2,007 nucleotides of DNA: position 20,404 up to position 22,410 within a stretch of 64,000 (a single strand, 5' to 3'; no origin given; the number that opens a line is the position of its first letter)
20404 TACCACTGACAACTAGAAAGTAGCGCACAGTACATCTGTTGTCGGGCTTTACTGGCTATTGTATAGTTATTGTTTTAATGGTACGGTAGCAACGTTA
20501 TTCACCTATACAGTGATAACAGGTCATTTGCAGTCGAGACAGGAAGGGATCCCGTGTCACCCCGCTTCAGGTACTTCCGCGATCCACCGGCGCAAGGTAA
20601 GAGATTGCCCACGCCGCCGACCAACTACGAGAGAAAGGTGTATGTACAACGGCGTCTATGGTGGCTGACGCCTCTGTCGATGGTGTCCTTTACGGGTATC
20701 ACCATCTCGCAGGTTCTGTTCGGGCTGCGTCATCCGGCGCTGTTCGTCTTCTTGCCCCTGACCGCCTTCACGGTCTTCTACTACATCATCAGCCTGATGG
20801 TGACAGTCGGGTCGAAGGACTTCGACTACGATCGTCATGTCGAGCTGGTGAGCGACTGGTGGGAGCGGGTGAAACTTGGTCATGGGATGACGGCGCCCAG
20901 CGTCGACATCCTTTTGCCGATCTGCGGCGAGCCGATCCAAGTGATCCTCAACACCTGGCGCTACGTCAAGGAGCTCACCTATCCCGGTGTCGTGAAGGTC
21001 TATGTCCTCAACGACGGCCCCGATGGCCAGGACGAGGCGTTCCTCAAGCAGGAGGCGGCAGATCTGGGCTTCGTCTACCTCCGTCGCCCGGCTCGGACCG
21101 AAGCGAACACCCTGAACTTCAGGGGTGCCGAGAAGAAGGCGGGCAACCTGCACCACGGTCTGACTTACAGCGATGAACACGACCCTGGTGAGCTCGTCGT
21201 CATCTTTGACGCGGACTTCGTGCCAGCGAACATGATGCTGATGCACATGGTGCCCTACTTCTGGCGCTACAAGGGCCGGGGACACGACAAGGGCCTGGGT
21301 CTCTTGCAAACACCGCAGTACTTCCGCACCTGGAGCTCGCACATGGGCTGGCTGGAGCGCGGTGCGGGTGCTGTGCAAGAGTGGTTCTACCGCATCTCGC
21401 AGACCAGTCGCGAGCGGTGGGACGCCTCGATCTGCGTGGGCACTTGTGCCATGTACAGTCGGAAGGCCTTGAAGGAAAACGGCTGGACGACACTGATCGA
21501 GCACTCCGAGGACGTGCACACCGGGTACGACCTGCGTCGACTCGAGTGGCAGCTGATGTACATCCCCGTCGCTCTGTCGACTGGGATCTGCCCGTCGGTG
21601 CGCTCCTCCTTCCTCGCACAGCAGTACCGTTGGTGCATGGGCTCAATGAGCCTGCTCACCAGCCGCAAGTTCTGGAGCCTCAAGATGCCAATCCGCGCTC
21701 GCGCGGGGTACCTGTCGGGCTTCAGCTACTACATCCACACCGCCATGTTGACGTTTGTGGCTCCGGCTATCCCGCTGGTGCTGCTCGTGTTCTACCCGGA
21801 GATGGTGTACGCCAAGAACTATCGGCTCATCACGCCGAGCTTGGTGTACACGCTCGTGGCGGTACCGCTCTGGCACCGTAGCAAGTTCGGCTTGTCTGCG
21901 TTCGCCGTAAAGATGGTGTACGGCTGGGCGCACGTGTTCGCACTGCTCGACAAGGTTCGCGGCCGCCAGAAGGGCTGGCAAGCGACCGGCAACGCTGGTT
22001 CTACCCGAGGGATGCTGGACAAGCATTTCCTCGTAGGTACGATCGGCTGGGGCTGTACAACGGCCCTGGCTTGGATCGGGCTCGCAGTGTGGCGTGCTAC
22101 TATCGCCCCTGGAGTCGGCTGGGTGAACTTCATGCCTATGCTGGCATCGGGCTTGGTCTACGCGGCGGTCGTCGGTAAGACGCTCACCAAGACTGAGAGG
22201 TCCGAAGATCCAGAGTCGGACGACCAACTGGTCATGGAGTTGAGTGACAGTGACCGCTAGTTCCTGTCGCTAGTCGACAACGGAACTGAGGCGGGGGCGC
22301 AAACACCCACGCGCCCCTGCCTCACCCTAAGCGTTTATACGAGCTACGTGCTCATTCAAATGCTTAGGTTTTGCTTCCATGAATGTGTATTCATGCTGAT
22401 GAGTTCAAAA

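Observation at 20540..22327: Island B: a high-GC BcsA-like processive glycosyltransferase dropped behind a tailspike-like gene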

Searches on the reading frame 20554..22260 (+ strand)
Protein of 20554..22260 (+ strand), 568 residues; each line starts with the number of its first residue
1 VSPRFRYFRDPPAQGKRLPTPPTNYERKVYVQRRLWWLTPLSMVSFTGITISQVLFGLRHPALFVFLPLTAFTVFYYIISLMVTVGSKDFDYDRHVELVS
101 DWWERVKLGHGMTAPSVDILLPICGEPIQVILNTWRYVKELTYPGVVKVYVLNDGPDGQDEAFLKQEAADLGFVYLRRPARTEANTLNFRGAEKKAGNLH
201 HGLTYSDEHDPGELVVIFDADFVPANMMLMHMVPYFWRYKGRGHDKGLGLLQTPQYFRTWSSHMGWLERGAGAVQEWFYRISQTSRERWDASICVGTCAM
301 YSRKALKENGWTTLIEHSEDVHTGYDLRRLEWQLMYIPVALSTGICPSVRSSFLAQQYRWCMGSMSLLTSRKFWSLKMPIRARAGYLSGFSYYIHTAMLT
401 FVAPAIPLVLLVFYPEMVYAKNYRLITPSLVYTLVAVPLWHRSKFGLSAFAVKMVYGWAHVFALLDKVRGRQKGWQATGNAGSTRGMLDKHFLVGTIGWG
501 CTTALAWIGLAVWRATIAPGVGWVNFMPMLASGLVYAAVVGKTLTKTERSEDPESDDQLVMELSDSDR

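Call 7: search_protein_families(library=pfam, proteins=[window:20554-22260:+], max_evalue=0.01)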
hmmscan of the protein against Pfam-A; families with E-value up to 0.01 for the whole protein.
window:20554-22260:+ (568 aa): 4 families
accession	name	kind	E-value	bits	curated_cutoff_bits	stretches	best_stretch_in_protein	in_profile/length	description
PF13632.12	Glyco_trans_2_3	-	4.2e-11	43.5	27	1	215-401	2-191/198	Glycosyl transferase family group 2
PF13641.12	Glyco_tranf_2_3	-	7.6e-10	39.6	27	1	193-363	72-230/230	Glycosyltransferase like family 2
PF00535.33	Glycos_transf_2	-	2.8e-07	31.1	23.3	1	119-308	2-166/168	Glycosyl transferase family 2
PF03552.20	Cellulose_synt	-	0.0011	18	24.7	1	308-422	414-525/722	Cellulose synthase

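Call 11: find_homologous_proteins(query=window:20554-22260:+)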
Query window:20554-22260:+ (568 aa): 2082 proteins with E <= 0.001 among 8000 candidates; the best 120 are listed.
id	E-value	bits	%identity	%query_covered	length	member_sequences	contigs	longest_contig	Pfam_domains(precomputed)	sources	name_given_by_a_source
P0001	0.0e+0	1266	100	95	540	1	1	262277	PF13632.13,PF13641.13,PF00535.33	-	-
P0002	0.0e+0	1066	81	100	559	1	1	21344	PF13632.13,PF13641.13,PF00535.33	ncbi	-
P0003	1.0e-190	653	55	96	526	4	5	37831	PF13632.13,PF13506.14,PF13641.13,PF00535.33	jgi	jgi:cellulose synthase (UDP-forming)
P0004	3.4e-187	642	53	96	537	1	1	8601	PF13632.13,PF13506.14,PF13641.13,PF03552.21,PF00535.33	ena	-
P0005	1.9e-177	610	54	92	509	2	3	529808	PF13632.13,PF13506.14,PF13641.13,PF03552.21,PF00535.33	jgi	jgi:cellulose synthase (UDP-forming)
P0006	2.0e-160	553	50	96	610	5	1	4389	PF13632.13,PF13506.14,PF13641.13,PF00535.33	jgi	jgi:cellulose synthase (UDP-forming)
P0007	3.5e-160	553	50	92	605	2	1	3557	PF13632.13,PF13506.14,PF13641.13,PF03552.21,PF00535.33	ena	-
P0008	4.0e-157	543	49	93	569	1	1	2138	PF13632.13,PF13506.14,PF13641.13,PF03552.21,PF00535.33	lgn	-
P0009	2.4e-154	533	50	93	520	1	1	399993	PF13632.13,PF13506.14,PF13641.13,PF03552.21,PF00535.33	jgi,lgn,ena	-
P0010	4.8e-153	529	49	95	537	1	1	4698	PF13632.13,PF13506.14,PF13641.13,PF03552.21,PF00535.33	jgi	jgi:cellulose synthase (UDP-forming)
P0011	6.5e-153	529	48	93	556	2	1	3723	PF13632.13,PF13506.14,PF13641.13,PF03552.21,PF00535.33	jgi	jgi:cellulose synthase (UDP-forming)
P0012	3.8e-152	526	49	96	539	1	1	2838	PF13632.13,PF13506.14,PF13641.13,PF03552.21,PF00535.33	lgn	-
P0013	4.4e-152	526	50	93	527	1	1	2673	PF13632.13,PF13506.14,PF13641.13,PF03552.21,PF00535.33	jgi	jgi:cellulose synthase (UDP-forming)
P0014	3.4e-151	523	49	95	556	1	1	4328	PF13632.13,PF13506.14,PF13641.13,PF00535.33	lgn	-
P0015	1.3e-150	521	49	95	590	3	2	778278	PF13632.13,PF13506.14,PF13641.13,PF03552.21,PF00535.33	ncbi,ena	-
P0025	1.8e-149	517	49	93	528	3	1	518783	PF13632.13,PF13506.14,PF13641.13,PF03552.21,PF00535.33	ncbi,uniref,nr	ncbi:glycosyltransferase family 2 protein [Sphaerisporangium album]|uniref:glycosyltransferase famil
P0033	2.2e-148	514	45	93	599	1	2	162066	PF13632.13,PF13506.14,PF13641.13,PF00535.33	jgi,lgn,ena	-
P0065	4.0e-146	506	48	94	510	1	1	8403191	PF13632.13,PF13506.14,PF13641.13,PF03552.21,PF00535.33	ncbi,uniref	ncbi:glycosyltransferase family 2 protein [Streptomyces sp. MS2.AVA.5]|uniref:Glycosyltransferase fa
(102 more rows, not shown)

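Call 12: find_related_loci(query=window:20554-22260:+, collection=genome_contigs, flank=10000)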
Query window:20554-22260:+ (568 aa) in genome_contigs; peptide patterns used: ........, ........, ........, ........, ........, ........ (x = any residue, [..] = any of these).
10 stretches matched a pattern; 3 encode a relative of the query (tblastn E <= 1e-3); 3 distinct loci.
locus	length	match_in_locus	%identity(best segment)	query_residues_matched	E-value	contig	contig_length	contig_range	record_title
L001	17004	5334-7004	81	1-567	0e+0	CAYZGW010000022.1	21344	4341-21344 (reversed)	MAG TPA_asm: uncultured Candidatus Saccharibacteria bacterium isolate SRP200132_co1_640 genome assembly, contig: NODE_42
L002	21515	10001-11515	49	10-548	3e-152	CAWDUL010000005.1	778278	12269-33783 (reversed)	MAG: uncultured Actinomycetes bacterium isolate MFD05513.bin.1.224 genome assembly, contig: contig_4743, whole genome sh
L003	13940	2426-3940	49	10-548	5e-152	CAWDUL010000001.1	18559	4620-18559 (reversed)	MAG: uncultured Actinomycetes bacterium isolate MFD05513.bin.1.224 genome assembly, contig: contig_12654, whole genome s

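Call 13: find_encoding_contigs(protein=P0002, flank=10000)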
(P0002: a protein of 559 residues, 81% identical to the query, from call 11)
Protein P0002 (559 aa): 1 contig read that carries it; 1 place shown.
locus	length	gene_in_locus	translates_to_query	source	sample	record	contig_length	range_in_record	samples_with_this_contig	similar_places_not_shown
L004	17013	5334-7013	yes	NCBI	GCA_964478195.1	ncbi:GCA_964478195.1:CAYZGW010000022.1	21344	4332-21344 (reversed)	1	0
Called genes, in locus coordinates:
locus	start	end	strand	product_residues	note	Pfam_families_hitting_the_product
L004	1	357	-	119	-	?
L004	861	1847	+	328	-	-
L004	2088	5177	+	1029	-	PF12708:Pect-lyase_RHGA_epim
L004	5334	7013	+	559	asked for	PF00535:Glycos_transf_2, PF13641:Glyco_tranf_2_3, PF13632:Glyco_trans_2_3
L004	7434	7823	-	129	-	-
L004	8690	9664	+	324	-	-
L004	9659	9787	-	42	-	-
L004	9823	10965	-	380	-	PF00282:Pyridoxal_deC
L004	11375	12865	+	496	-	PF04471:Mrr_cat, PF22722:NA-iREase1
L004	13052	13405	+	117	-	PF25213:HVO_A0261_N (weak), PF12840:HTH_20, PF01022:HTH_5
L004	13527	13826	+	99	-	-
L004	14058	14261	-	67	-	-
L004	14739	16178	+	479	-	PF00224:PK, PF02887:PK_C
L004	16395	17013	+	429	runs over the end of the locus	PF00162:PGK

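Call 15: find_encoding_contigs(protein=P0003, flank=10000, max_places=3)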
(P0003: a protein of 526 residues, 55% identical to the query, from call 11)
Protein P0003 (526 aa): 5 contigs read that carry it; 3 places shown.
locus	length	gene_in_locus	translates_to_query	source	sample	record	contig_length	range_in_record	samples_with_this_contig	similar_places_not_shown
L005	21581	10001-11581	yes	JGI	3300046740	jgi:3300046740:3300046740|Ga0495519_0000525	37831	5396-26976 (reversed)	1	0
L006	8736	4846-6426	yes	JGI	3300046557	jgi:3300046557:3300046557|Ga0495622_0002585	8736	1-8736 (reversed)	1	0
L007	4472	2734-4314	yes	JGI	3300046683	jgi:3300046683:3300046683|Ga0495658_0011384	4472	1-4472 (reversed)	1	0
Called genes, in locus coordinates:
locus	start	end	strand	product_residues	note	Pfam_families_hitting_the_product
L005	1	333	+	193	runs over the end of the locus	-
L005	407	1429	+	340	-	PF13354:Beta-lactamase2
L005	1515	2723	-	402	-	PF07690:MFS_1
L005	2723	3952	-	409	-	PF18130:ATPgrasp_N, PF01071:GARS_A, PF13535:ATP-grasp_4, PF18603:LAL_C2 (weak)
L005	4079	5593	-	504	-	-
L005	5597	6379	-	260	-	-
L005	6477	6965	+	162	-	PF12802:MarR_2 (weak), PF01047:MarR (weak), PF27059:HTH_MmpR5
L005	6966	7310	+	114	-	PF06304:DUF1048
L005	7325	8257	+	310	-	PF00005:ABC_tran, PF13304:AAA_21 (weak), PF13732:DrrA1-3_C (weak)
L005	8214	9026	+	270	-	PF01061:ABC2_membrane, PF12698:ABC2_membrane_3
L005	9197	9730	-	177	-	-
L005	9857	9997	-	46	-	-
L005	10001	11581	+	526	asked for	PF13506:Glyco_transf_21, PF00535:Glycos_transf_2, PF13641:Glyco_tranf_2_3, PF13632:Glyco_trans_2_3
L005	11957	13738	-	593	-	PF12708:Pect-lyase_RHGA_epim, PF13229:Beta_helix (weak)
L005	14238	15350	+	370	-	PF07690:MFS_1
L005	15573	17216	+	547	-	PF21269:TreT_GT1, PF00534:Glycos_transf_1, PF13692:Glyco_trans_1_4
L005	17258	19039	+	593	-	PF00989:PAS, PF08448:PAS_4, PF13188:PAS_8 (weak), PF13426:PAS_9, PF00512:HisKA, PF02518:HATPase_c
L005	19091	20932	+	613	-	-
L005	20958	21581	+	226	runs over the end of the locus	PF01479:S4, PF00849:PseudoU_synth_2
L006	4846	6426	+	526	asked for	PF13506:Glyco_transf_21, PF00535:Glycos_transf_2, PF13641:Glyco_tranf_2_3, PF13632:Glyco_trans_2_3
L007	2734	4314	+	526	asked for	PF13506:Glyco_transf_21, PF00535:Glycos_transf_2, PF13641:Glyco_tranf_2_3, PF13632:Glyco_trans_2_3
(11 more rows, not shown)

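Call 16: find_encoding_contigs(protein=P0005, flank=10000, max_places=2)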
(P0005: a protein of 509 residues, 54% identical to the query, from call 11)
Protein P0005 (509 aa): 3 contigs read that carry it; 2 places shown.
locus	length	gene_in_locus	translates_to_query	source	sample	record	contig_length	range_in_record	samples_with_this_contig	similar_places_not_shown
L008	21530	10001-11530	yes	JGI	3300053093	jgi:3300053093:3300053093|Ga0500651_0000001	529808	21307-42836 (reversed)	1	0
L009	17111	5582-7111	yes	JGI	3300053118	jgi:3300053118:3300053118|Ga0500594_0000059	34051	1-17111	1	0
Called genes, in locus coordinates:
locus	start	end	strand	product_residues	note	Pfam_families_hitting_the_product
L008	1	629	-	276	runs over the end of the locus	PF00561:Abhydrolase_1, PF12697:Abhydrolase_6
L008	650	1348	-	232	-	PF00696:AA_kinase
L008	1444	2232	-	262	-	-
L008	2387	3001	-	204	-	-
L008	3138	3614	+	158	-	PF01668:SmpB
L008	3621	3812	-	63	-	-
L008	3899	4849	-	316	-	-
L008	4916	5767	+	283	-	PF03372:Exo_endo_phos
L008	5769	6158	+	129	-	PF12643:MazG-like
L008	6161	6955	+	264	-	-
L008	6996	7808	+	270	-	-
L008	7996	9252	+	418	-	PF04203:Sortase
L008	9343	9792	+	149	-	PF07963:N_methyl (weak)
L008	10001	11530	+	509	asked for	PF13506:Glyco_transf_21, PF00535:Glycos_transf_2, PF13641:Glyco_tranf_2_3, PF13632:Glyco_trans_2_3, PF03552:Cellulose_synt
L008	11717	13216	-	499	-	-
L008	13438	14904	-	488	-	PF08308:PEGA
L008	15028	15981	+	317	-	-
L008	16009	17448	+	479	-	PF00749:tRNA-synt_1c, PF19269:Anticodon_2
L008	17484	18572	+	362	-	PF11258:DUF3048, PF17479:DUF3048_C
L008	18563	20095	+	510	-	PF00512:HisKA, PF02518:HATPase_c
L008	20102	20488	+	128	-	PF00072:Response_reg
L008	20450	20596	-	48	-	-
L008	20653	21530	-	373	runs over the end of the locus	PF01341:Glyco_hydro_6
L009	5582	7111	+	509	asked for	PF13506:Glyco_transf_21, PF00535:Glycos_transf_2, PF13641:Glyco_tranf_2_3, PF13632:Glyco_trans_2_3, PF03552:Cellulose_synt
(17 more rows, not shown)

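Call 17: find_encoding_contigs(protein=P0004, flank=10000, max_places=2)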
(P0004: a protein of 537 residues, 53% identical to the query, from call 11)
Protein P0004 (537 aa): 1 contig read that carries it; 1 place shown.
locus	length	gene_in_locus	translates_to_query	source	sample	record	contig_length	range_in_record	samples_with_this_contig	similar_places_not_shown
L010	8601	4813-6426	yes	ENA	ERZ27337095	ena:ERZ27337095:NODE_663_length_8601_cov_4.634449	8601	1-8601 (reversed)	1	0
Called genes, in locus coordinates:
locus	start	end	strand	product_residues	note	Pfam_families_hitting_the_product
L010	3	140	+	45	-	?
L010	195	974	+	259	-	PF03372:Exo_endo_phos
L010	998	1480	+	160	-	PF00293:NUDIX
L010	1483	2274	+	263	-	-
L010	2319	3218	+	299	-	-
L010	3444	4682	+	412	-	PF04203:Sortase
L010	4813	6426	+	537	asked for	PF13506:Glyco_transf_21, PF00535:Glycos_transf_2, PF03552:Cellulose_synt (faint), PF13641:Glyco_tranf_2_3, PF13632:Glyco_trans_2_3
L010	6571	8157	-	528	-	-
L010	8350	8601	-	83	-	?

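Call 29: find_encoding_contigs(protein=P0065, flank=8000, max_places=1)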
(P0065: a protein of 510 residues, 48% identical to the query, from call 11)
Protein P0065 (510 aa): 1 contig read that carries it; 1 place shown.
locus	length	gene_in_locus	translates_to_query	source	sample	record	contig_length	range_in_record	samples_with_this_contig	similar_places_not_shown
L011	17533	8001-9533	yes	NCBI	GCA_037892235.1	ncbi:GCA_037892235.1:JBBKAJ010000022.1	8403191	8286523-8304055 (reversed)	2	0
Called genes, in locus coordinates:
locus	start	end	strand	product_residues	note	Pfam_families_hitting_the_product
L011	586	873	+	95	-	-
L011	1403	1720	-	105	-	-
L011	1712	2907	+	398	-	PF01527:HTH_Tnp_1, PF13542:HTH_Tnp_ISL3 (faint), PF13276:HTH_21, PF00665:rve, PF13683:rve_3, PF13333:rve_2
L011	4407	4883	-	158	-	PF00932:LTD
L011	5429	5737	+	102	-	-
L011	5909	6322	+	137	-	-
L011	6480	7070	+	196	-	-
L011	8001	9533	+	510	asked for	PF13506:Glyco_transf_21, PF00535:Glycos_transf_2, PF13641:Glyco_tranf_2_3, PF13632:Glyco_trans_2_3, PF03552:Cellulose_synt (weak)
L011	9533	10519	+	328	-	PF02156:Glyco_hydro_26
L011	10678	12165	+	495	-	PF02366:PMT (weak), PF13231:PMT_2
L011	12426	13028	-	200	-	PF00440:TetR_N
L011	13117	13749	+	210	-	PF01370:Epimerase, PF05368:NmrA, PF13460:NAD_binding_10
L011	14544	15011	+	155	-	-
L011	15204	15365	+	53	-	-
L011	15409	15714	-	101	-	PF02467:Whib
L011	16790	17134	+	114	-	-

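Call 30: find_encoding_contigs(protein=P0025, flank=8000, max_places=1)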
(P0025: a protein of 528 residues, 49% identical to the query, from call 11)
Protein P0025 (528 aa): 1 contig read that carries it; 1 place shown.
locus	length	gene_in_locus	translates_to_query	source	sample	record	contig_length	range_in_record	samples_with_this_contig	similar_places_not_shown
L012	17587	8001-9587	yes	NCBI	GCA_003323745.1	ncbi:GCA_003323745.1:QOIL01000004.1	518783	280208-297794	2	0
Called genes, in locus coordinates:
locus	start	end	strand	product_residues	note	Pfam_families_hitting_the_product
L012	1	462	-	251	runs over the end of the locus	PF05148:Methyltransf_8, PF08241:Methyltransf_11, PF08242:Methyltransf_12, PF13649:Methyltransf_25, PF13847:Methyltransf_31 (weak)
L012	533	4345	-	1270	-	PF13560:HTH_31, PF20703:nSTAND1, PF25391:WD40_Gbeta, PF23381:Beta-prop_IFT122_1st, PF23409:Beta-prop_EML, PF24796:WDR55, PF24807:WD40_CDC20-Fz, PF24814:WD40_Prp19, +144 more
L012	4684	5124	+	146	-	-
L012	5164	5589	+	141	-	-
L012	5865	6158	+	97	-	-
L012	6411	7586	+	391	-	PF00201:UDPGT, PF06722:EryCIII-like_C, PF04101:Glyco_tran_28_C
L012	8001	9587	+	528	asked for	PF13506:Glyco_transf_21, PF13641:Glyco_tranf_2_3, PF00535:Glycos_transf_2, PF13632:Glyco_trans_2_3, PF03552:Cellulose_synt (weak)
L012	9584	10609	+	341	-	PF02156:Glyco_hydro_26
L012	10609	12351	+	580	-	PF02366:PMT (weak), PF13231:PMT_2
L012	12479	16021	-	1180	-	PF09992:NAGPA, PF00149:Metallophos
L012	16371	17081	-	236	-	PF00551:Formyl_trans_N, PF02911:Formyl_trans_C (faint)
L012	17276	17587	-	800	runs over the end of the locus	PF13176:TPR_7 (faint), PF13374:TPR_10 (faint), PF13424:TPR_12, PF00515:TPR_1 (faint), PF07719:TPR_2 (faint), PF13424:TPR_12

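Call 42: find_encoding_contigs(protein=P0009, flank=8000, max_places=1)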
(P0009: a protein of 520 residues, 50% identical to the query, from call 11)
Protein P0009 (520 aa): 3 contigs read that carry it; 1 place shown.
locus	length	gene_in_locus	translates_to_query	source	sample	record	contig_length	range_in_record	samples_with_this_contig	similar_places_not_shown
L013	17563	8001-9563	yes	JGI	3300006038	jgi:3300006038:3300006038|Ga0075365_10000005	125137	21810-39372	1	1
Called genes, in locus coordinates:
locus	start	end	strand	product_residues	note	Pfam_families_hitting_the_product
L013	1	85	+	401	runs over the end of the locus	-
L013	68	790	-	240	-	PF01479:S4, PF01728:FtsJ, PF13489:Methyltransf_23 (weak)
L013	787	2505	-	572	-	PF12229:PG_binding_4 (weak), PF13354:Beta-lactamase2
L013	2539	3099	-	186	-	PF08207:EFP_N, PF01132:EFP, PF09285:Elong-fact-P_C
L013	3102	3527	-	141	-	PF00293:NUDIX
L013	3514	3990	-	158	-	PF00293:NUDIX (weak)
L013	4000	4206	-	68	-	PF01084:Ribosomal_S18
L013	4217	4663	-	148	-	PF00436:SSB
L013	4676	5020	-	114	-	PF01250:Ribosomal_S6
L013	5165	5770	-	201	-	-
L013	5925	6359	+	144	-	-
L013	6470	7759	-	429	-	-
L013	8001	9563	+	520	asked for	PF13506:Glyco_transf_21, PF00535:Glycos_transf_2, PF13641:Glyco_tranf_2_3, PF13632:Glyco_trans_2_3, PF03552:Cellulose_synt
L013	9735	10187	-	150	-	PF07963:N_methyl (weak)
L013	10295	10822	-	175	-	-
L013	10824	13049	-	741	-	PF13491:FtsK_4TM, PF12846:AAA_10 (faint), PF17854:FtsK_alpha, PF01580:FtsK_SpoIIIE, PF09397:FtsK_gamma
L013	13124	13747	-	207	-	-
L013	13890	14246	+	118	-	-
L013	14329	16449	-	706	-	PF00753:Lactamase_B, PF12706:Lactamase_B_2 (weak), PF22505:RNase_J_b_CASP, PF07521:RMMBL, PF17770:RNase_J_C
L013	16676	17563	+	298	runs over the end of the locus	PF12697:Abhydrolase_6 (weak)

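Call 43: find_encoding_contigs(protein=P0006, flank=8000, max_places=1)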
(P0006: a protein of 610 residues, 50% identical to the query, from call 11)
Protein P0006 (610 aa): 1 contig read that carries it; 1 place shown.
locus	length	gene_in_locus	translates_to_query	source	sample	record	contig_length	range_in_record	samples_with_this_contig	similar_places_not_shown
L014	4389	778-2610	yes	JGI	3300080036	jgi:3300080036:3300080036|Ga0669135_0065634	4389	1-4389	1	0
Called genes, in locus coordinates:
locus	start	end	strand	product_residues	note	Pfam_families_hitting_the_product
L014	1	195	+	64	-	?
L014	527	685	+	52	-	-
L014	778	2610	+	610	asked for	PF13506:Glyco_transf_21, PF13641:Glyco_tranf_2_3, PF00535:Glycos_transf_2, PF13632:Glyco_trans_2_3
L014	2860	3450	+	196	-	-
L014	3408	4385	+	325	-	PF22483:Mu-transpos_C_2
